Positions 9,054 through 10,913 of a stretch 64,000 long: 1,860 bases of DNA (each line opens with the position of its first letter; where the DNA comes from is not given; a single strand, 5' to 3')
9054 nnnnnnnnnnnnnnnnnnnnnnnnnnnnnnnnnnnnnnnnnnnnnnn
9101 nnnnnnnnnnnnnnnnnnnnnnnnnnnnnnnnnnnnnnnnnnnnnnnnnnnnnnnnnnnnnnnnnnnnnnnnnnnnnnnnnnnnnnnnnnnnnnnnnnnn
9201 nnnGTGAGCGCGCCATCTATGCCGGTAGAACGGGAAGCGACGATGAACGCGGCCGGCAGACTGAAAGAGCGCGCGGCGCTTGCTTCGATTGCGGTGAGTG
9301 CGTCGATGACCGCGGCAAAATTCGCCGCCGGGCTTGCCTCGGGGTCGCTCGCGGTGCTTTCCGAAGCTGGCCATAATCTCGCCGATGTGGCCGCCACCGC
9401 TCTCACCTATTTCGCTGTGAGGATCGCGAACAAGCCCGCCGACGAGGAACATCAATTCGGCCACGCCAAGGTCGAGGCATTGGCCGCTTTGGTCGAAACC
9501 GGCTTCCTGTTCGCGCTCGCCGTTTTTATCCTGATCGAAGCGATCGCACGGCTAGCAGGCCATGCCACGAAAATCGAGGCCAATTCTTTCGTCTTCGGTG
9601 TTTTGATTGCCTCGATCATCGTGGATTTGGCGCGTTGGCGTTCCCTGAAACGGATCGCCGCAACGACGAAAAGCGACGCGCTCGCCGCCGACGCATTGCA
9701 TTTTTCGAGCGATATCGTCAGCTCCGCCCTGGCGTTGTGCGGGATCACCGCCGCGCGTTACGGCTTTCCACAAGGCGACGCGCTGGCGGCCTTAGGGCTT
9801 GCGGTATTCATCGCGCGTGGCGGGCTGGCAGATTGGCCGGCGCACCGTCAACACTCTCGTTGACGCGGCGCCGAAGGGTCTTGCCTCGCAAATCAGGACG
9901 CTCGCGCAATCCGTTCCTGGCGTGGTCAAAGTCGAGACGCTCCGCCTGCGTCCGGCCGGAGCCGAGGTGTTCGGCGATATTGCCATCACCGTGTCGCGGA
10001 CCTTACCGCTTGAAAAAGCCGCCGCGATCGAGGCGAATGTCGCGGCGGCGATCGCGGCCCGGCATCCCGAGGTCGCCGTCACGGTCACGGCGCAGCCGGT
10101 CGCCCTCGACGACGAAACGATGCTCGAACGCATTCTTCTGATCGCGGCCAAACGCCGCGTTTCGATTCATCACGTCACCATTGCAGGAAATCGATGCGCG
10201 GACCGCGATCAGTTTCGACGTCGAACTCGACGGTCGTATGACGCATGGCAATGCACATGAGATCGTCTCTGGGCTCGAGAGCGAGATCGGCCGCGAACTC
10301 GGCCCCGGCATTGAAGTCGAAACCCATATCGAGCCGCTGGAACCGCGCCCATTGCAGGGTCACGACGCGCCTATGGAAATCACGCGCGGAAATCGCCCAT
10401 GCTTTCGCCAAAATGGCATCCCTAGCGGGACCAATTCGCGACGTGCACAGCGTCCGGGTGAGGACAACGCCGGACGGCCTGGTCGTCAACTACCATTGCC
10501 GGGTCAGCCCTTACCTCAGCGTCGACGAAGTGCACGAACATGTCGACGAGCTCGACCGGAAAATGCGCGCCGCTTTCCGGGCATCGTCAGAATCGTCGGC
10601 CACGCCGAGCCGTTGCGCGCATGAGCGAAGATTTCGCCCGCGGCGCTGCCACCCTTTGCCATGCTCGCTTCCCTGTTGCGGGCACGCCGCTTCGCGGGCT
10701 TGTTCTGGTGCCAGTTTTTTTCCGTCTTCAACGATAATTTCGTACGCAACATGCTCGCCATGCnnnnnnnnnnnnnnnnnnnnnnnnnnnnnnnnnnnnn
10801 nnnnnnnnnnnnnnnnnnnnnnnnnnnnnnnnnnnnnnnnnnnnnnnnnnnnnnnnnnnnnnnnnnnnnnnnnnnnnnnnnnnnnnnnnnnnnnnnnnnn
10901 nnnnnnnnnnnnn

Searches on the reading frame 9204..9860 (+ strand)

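Call 41: search_protein_families(library=pfam, proteins=[window:9204-9860:+], max_evalue=0.001)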
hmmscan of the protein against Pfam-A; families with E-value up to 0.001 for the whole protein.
window:9204-9860:+ (219 aa): 1 family
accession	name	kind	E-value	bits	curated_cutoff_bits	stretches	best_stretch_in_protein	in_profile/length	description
PF01545.26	Cation_efflux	-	1.7e-40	139.4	26.6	1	26-207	2-186/198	Cation efflux family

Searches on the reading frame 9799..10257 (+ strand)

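Call 41: search_protein_families(library=pfam, proteins=[window:9799-10257:+], max_evalue=0.001)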
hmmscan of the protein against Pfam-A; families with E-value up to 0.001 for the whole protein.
window:9799-10257:+ (153 aa): 1 family
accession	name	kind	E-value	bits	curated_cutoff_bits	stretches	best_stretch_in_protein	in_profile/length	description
PF16916.11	ZT_dimer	-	4.4e-11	43.1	26.7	1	30-97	7-74/78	Dimerisation domain of Zinc Transporter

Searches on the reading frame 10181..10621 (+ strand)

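Call 41: search_protein_families(library=pfam, proteins=[window:10181-10621:+], max_evalue=0.001)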
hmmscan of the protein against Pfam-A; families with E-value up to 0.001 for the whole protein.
window:10181-10621:+ (147 aa): 1 family
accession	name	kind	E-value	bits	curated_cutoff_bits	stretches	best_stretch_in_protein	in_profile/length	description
PF16916.11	ZT_dimer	-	1.2e-06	28.9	26.7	1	6-52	32-77/78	Dimerisation domain of Zinc Transporter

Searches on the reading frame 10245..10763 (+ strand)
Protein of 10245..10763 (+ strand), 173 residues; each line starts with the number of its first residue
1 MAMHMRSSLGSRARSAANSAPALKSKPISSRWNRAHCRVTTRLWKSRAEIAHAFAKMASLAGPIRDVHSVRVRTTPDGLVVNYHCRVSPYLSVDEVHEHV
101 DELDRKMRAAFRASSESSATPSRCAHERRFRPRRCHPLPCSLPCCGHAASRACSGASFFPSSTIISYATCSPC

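Call 41: search_protein_families(library=pfam, proteins=[window:10245-10763:+], max_evalue=0.001)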
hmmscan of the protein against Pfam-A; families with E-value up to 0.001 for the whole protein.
window:10245-10763:+ (173 aa): 1 family
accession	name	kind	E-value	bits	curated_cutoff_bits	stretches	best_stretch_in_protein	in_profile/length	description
PF16916.11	ZT_dimer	-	6.7e-07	29.7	26.7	1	64-113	19-68/78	Dimerisation domain of Zinc Transporter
